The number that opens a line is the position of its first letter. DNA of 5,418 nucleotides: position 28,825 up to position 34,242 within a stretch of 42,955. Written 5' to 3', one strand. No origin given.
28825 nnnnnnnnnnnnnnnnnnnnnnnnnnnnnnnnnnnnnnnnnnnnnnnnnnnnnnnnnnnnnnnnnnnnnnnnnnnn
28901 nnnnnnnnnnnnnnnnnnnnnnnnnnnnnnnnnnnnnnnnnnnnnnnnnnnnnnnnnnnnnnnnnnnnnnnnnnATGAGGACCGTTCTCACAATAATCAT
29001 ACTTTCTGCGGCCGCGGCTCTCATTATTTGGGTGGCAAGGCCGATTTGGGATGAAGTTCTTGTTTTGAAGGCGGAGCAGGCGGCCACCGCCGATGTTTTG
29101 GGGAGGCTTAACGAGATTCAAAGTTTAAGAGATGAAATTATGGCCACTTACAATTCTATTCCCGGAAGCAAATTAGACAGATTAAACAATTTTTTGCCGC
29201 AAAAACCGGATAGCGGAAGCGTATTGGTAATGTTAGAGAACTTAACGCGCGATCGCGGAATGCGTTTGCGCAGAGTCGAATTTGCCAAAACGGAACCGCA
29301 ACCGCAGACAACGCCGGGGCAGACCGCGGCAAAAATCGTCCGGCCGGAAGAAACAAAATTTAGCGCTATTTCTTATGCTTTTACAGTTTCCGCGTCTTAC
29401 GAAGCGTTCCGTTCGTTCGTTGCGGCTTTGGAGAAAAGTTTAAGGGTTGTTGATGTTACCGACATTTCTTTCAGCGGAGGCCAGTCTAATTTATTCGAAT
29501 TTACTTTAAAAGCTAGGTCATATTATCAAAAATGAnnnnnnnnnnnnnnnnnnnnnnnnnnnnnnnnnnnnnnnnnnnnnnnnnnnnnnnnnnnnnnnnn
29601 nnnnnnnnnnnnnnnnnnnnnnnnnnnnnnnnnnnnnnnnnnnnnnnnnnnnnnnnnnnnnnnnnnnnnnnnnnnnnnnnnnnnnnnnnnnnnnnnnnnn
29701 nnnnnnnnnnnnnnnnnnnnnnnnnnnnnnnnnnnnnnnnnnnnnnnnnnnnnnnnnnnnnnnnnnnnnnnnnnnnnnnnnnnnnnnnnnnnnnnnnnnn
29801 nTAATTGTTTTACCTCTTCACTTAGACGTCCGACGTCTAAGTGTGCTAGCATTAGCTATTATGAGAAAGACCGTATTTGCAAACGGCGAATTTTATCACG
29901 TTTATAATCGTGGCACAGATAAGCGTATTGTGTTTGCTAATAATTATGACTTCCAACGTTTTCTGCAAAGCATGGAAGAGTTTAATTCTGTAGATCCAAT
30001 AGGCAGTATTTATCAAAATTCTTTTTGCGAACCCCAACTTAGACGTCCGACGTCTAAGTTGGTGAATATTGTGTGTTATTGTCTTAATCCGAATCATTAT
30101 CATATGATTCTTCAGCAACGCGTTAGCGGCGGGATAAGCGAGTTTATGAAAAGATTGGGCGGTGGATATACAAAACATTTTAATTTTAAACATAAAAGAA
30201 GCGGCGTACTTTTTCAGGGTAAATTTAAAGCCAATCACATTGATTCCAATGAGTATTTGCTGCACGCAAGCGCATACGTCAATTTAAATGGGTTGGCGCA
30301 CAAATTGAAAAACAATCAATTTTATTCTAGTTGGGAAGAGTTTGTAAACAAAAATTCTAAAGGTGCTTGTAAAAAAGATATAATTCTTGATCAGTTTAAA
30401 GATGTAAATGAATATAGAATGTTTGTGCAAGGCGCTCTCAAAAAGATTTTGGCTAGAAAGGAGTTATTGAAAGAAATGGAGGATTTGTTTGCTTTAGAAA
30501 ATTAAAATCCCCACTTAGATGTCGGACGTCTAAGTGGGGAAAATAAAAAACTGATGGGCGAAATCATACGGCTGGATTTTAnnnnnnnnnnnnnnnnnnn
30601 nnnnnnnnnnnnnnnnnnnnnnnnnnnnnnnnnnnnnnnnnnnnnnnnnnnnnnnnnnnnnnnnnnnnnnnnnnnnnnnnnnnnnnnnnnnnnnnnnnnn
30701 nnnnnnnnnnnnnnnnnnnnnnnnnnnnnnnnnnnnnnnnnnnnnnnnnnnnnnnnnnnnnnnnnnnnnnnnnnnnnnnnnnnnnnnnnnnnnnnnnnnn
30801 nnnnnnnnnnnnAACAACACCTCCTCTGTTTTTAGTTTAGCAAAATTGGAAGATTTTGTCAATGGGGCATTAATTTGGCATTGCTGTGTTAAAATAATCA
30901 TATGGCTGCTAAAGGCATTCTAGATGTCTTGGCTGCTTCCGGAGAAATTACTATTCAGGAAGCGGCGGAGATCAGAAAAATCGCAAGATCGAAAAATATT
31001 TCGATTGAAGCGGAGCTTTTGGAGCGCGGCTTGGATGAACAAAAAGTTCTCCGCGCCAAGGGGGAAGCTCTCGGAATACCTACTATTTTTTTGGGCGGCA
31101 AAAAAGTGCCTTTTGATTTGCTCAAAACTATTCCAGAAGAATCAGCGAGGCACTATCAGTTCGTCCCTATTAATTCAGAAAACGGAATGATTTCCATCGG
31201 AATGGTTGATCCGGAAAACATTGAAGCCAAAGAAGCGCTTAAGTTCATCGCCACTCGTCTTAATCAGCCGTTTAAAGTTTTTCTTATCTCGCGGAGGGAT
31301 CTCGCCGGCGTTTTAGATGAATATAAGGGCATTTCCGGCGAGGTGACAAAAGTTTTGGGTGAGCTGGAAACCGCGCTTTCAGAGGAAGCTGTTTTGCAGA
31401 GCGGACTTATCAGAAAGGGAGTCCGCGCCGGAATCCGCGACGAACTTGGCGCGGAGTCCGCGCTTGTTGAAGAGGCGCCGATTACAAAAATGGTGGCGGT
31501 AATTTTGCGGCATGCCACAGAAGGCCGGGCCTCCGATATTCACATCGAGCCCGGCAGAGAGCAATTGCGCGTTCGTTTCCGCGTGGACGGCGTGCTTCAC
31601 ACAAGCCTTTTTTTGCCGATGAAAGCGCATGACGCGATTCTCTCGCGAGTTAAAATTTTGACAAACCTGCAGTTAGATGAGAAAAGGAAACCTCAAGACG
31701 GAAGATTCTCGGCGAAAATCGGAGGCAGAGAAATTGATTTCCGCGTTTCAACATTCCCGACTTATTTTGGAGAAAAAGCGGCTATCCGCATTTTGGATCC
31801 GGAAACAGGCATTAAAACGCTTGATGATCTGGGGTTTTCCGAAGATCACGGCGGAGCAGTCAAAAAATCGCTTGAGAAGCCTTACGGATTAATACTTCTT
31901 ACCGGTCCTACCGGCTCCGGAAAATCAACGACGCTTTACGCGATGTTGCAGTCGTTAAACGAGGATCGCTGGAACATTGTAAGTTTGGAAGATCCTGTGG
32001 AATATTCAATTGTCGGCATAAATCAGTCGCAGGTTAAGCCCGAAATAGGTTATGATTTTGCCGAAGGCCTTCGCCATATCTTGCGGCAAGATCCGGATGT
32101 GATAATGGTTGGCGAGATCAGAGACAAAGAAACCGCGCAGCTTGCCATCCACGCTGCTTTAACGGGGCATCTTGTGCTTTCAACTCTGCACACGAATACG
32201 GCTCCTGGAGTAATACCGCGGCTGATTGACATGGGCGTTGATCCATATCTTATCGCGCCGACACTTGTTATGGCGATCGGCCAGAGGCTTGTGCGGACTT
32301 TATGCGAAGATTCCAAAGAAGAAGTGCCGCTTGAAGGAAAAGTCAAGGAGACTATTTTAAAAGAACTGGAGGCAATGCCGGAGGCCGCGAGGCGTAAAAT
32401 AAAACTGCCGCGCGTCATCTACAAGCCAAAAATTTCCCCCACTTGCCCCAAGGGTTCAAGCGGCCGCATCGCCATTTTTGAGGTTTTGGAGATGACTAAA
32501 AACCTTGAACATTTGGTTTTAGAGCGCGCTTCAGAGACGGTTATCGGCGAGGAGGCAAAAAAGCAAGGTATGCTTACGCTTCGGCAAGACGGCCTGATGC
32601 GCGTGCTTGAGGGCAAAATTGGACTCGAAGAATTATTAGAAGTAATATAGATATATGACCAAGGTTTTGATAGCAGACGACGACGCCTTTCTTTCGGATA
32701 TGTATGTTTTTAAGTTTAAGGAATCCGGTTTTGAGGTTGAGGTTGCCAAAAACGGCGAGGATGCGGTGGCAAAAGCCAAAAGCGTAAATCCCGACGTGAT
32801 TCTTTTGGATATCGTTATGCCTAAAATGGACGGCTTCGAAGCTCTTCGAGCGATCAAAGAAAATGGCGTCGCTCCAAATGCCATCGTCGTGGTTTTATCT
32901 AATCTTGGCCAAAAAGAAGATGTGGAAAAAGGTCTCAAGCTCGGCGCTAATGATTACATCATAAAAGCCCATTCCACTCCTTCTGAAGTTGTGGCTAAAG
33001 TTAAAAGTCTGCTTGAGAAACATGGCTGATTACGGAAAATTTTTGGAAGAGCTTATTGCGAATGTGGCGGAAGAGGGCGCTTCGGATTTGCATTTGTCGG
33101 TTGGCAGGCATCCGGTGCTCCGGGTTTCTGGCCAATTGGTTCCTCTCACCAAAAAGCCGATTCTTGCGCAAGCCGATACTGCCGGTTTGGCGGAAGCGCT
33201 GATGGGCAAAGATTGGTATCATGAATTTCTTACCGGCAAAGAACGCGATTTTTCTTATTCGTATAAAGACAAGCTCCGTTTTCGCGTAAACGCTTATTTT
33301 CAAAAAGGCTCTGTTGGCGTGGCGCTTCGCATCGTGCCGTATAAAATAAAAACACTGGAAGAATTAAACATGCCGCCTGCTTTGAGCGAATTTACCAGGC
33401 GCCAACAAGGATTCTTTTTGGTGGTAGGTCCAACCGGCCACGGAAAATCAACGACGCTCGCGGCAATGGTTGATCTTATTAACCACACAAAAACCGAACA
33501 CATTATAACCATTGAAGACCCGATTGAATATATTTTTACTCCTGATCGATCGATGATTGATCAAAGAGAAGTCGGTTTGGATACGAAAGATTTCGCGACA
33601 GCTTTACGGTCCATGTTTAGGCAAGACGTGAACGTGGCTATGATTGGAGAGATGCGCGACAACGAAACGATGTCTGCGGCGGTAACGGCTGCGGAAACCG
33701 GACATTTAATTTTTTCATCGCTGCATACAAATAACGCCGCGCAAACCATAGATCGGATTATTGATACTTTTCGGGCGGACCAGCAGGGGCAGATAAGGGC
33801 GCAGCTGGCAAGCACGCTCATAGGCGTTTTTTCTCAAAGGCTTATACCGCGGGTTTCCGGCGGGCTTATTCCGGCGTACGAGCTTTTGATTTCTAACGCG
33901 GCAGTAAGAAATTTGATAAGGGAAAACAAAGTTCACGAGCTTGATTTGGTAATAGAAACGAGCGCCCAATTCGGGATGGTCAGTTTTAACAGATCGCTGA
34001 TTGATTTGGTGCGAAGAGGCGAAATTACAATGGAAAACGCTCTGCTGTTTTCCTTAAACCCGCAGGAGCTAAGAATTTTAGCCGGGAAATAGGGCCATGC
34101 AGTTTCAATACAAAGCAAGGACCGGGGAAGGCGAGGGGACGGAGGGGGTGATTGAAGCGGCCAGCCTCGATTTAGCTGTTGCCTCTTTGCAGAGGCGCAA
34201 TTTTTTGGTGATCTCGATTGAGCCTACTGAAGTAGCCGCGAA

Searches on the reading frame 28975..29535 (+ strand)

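Call 63: search_protein_families(library=pfam, proteins=[window:28975-29535:+], max_evalue=0.01)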
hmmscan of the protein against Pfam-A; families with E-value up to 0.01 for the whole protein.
window:28975-29535:+ (186 aa): 1 family
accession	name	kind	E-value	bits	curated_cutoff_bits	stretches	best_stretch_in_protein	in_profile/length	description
PF04350.18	PilO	-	0.0011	19.5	22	0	132-183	87-141/145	Pilus assembly protein, PilO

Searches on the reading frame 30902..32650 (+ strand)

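Call 63: search_protein_families(library=pfam, proteins=[window:30902-32650:+], max_evalue=0.01)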
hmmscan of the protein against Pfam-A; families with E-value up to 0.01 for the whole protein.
window:30902-32650:+ (582 aa): 11 families
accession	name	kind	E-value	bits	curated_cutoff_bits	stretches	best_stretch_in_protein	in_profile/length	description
PF00437.27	T2SSE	-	2.3e-121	405.4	24.9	1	190-579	4-369/370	Type II/IV secretion system protein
PF05157.20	MshEN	-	2.5e-13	50.3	23.1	1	57-144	1-86/90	MshEN domain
PF13191.12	AAA_16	-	7.5e-05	23.7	32.6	1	327-415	24-103/167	AAA ATPase domain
PF25199.1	nSTAND_NTPase5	-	0.0001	22.6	34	1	322-366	35-80/145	Novel STAND NTPase 5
PF13401.12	AAA_22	-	0.00055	20.7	27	1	328-364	5-41/130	AAA domain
PF13555.12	AAA_29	-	0.00072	19.7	27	1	328-350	22-44/61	P-loop containing region of AAA domain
PF20720.3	nSTAND3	-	0.00078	19.6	27.2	1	328-368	17-57/155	Novel STAND NTPase 3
PF13476.12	AAA_23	-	0.0018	19.4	27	1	329-354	20-45/201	AAA domain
PF13173.12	AAA_14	-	0.0032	17.9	27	1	330-416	4-81/129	AAA domain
PF00005.33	ABC_tran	-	0.0061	17.6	25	0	330-386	13-65/137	ABC transporter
PF01580.24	FtsK_SpoIIIE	-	0.0083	16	24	0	331-352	42-63/221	FtsK/SpoIIIE family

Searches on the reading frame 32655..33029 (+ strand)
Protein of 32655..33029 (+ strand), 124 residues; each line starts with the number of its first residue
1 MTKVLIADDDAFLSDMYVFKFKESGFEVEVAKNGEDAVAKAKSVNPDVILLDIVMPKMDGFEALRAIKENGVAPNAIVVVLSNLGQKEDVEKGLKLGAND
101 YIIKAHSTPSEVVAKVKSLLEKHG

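Call 63: search_protein_families(library=pfam, proteins=[window:32655-33029:+], max_evalue=0.01)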
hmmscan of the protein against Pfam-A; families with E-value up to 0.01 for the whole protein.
window:32655-33029:+ (124 aa): 3 families
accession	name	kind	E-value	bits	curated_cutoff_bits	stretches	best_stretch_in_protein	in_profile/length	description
PF00072.30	Response_reg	-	1.1e-24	87.2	30.2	1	4-115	1-109/111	Response regulator receiver domain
PF02310.24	B12-binding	-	0.00039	20.7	32.1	1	22-80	25-86/121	B12 binding domain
PF23198.2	PDE8A_N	-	0.004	17.5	29.6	1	19-99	28-112/147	PDE8A-like, N-terminal domain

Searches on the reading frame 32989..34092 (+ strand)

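Call 63: search_protein_families(library=pfam, proteins=[window:32989-34092:+], max_evalue=0.01)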
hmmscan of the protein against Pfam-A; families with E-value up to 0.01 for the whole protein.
window:32989-34092:+ (367 aa): 9 families
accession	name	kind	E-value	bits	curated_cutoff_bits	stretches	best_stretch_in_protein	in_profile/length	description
PF00437.27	T2SSE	-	7e-44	150.4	24.9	1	17-288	10-280/370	Type II/IV secretion system protein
PF25199.1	nSTAND_NTPase5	-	0.00026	21.3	34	1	136-226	37-136/145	Novel STAND NTPase 5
PF13401.12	AAA_22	-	0.00083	20.1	27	1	138-178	3-33/130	AAA domain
PF13514.12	AAA_27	-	0.0014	18.7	22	1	134-164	20-50/206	AAA domain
PF13555.12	AAA_29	-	0.002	18.3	27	1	138-164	20-46/61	P-loop containing region of AAA domain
PF00005.33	ABC_tran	-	0.0036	18.3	25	1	141-256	12-87/137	ABC transporter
PF04851.21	ResIII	-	0.0058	17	22.5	0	133-207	20-78/164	Type III restriction enzyme, res subunit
PF13476.12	AAA_23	-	0.0088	17.1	27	0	135-160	17-39/201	AAA domain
PF13604.12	AAA_30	-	0.0088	16.2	27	0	131-167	9-45/191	AAA domain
